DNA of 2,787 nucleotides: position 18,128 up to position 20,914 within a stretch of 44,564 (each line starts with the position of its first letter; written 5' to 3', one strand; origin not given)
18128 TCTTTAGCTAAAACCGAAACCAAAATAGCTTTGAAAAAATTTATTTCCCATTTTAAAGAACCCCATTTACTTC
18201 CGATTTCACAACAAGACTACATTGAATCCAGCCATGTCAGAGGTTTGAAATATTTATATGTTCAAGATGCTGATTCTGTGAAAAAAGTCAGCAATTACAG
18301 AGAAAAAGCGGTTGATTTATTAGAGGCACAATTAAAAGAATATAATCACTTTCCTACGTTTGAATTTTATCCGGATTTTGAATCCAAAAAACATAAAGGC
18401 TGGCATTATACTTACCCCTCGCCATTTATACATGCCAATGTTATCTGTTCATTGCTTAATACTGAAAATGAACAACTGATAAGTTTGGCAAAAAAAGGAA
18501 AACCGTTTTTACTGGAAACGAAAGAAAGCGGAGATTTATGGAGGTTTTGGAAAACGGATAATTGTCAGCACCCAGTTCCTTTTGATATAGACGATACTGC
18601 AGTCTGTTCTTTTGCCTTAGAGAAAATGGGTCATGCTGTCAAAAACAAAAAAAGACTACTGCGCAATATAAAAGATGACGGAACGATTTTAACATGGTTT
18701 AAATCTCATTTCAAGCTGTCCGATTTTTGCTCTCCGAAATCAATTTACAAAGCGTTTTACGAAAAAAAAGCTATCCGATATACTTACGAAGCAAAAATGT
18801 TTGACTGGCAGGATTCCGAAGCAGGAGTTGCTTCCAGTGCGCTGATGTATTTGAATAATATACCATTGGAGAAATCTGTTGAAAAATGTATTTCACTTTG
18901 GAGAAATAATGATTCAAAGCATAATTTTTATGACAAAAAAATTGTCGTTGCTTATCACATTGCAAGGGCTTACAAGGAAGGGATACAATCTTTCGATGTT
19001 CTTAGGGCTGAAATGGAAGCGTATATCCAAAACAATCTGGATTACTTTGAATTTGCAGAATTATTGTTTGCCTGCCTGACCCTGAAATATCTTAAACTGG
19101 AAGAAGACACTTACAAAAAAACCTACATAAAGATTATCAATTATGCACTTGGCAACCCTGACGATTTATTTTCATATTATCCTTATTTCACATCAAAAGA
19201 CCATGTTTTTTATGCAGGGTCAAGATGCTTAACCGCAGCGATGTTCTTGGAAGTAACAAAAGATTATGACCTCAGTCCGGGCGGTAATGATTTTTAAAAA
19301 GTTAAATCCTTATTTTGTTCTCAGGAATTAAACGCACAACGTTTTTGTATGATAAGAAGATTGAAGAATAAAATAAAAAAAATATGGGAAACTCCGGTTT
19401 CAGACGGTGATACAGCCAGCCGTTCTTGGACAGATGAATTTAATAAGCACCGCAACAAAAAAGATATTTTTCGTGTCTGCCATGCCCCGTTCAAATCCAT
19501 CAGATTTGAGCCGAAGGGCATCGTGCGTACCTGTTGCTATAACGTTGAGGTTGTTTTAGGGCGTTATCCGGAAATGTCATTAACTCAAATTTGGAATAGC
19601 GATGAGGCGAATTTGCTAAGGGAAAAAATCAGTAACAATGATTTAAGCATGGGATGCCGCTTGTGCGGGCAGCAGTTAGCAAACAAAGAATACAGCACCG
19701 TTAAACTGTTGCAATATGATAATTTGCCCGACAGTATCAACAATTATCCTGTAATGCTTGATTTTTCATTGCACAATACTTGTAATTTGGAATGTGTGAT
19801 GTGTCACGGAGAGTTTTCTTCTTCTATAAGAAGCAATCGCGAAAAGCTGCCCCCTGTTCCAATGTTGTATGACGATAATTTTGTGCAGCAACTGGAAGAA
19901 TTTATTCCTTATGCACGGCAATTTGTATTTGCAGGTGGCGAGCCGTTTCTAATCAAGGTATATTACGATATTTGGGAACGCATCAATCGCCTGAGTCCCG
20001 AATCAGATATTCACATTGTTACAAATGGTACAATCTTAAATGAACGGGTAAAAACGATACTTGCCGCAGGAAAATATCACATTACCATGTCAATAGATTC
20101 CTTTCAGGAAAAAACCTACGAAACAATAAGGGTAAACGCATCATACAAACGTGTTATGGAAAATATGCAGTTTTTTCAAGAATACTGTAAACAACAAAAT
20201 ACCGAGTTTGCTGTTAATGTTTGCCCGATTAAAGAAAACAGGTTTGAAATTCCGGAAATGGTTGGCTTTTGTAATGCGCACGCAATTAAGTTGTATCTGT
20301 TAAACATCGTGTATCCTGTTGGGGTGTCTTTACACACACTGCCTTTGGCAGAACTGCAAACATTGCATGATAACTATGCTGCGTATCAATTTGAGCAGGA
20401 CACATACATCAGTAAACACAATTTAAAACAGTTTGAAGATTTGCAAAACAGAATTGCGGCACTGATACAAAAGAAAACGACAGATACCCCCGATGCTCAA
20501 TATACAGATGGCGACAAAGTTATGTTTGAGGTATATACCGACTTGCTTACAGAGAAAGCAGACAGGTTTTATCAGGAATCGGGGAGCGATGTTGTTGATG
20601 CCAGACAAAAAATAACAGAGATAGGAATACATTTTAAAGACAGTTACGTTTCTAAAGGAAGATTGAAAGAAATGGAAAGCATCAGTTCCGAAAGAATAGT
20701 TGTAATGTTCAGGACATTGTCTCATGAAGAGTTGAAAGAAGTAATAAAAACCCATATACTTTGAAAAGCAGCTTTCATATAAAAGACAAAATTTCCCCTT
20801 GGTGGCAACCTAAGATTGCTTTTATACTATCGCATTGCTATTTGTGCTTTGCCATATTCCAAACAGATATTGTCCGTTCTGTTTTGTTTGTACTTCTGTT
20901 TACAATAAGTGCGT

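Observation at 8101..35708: Hybrid accessory locus: Wzm/Wzt glycan-export genes combined with a terpenoid-type oxidative tailoring block and HTTM/LMF membrane proteins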

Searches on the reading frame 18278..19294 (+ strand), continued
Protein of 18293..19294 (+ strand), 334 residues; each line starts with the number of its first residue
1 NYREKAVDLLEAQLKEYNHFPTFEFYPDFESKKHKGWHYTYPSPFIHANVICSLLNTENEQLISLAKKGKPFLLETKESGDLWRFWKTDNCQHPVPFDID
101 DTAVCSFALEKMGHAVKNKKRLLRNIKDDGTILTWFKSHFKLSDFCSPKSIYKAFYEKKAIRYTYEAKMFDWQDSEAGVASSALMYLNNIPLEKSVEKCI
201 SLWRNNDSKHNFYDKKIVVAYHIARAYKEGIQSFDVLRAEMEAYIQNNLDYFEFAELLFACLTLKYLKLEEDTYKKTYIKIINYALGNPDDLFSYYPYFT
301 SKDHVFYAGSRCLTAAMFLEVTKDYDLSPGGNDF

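Call 69: find_encoding_contigs(protein=P0289, flank=10000, max_places=2)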
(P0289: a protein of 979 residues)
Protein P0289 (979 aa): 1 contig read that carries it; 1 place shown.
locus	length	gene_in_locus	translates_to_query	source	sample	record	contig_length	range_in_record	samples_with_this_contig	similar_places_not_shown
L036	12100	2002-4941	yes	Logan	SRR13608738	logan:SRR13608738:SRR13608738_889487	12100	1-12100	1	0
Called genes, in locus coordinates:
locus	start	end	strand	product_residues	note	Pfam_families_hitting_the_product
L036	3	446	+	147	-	?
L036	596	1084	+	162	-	-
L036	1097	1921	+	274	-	-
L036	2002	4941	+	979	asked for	PF01040:UbiA, PF13432:TPR_16, PF14559:TPR_19 (weak), PF00515:TPR_1, PF07719:TPR_2 (weak), PF13414:TPR_11, PF14559:TPR_19, PF13414:TPR_11 (weak), +5 more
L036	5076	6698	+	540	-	PF00501:AMP-binding, PF13193:AMP-binding_C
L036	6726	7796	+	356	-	PF00975:Thioesterase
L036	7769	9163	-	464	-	PF00005:ABC_tran, PF14524:Wzt_C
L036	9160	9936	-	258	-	PF01061:ABC2_membrane, PF12698:ABC2_membrane_3 (weak)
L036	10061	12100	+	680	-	?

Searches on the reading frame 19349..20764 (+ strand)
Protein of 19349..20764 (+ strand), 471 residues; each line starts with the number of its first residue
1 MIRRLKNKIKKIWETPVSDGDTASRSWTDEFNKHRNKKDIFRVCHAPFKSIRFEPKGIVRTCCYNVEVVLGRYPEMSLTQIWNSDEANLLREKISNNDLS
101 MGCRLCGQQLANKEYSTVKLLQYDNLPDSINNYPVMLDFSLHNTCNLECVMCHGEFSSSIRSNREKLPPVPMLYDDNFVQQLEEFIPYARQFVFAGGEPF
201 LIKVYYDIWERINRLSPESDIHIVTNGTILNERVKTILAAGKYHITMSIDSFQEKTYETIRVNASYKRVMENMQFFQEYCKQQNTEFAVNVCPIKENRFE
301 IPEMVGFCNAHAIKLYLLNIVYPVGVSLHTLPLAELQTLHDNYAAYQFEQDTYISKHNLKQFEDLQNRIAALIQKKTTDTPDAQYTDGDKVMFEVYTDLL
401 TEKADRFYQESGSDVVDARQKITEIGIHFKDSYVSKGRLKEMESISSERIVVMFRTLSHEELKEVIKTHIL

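Call 3: search_protein_families(library=pfam, proteins=[window:19349-20764:+], max_evalue=0.01)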
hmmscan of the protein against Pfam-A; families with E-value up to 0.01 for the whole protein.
window:19349-20764:+ (471 aa): 3 families
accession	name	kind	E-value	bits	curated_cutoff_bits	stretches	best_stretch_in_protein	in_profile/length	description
PF04055.27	Radical_SAM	-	4.2e-18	66.5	29.5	1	141-286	3-144/166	Radical SAM superfamily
PF13186.11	SPASM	-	9.4e-08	32.7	21.5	1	44-106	1-66/67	Iron-sulfur cluster-binding domain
PF13353.11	Fer4_12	-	0.00058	20.6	22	1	143-236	13-100/137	4Fe-4S single cluster domain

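Call 7: search_protein_families(library=ncbifam, proteins=[window:19349-20764:+], max_evalue=0.01)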
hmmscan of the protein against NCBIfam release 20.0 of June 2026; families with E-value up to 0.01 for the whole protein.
window:19349-20764:+ (471 aa): 45 families (the best 25 are shown)
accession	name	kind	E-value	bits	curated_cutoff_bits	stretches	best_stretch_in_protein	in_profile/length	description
NF033640.1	N_Twi_rSAM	subfamily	5.5e-48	164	170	1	43-377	4-366/398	twitch domain-containing radical SAM protein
TIGR02666.1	moaA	equivalog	3.8e-20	72.1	284.05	1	136-320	11-192/336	GTP 3',8-cyclase MoaA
TIGR02668.1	moaA_archaeal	equivalog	9.6e-19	67.5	325.25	1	138-358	13-224/303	GTP 3',8-cyclase MoaA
NF001199.0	PRK00164.2-1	equivalog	2.1e-18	66.5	231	1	137-321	14-188/308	GTP 3',8-cyclase MoaA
NF050035.1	rSAM_WgK_link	exception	1.2e-16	60.7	650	1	131-292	5-159/367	radical SAM/SPASM peptide maturase WgkB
TIGR04317.1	W_rSAM_matur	equivalog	2e-16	60.1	380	1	141-374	10-240/349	tungsten cofactor oxidoreductase radical SAM maturase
TIGR04311.1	rSAM_Geo_metal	subfamily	1.8e-14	53.7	400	1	133-338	1-204/423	radical SAM/SPASM family putative metalloenzyme maturase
NF038283.1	viperin_w_prok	equivalog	1e-13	51.1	180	1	137-290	4-159/281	viperin family antiviral radical SAM protein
TIGR04163.1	rSAM_cobopep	equivalog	8.7e-13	47.8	375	1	142-321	71-248/428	peptide-modifying radical SAM enzyme CbpB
TIGR04545.1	rSAM_ahbD_hemeb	equivalog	1e-12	48.1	500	1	138-325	3-179/339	heme b synthase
NF050038.1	rSAM_RiPP_GggB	equivalog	1.1e-12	47.7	650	1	140-286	47-189/398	streptosactin maturase GggB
TIGR04250.1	SCM_rSAM_ScmE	equivalog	1.6e-12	47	400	1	134-278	2-139/358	SynChlorMet cassette radical SAM/SPASM protein ScmE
TIGR04055.1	rSAM_NirJ2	equivalog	1.9e-12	47.3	500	1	141-318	6-171/326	putative heme d1 biosynthesis radical SAM protein NirJ2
TIGR04051.1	rSAM_NirJ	equivalog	6.9e-12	45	515.45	1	139-322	6-178/354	heme d1 biosynthesis radical SAM protein NirJ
NF041298.1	rSAM_mat_DynA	equivalog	1.1e-11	44.4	450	1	144-379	10-245/356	dynobactin maturation radical SAM/SPASM protein DynA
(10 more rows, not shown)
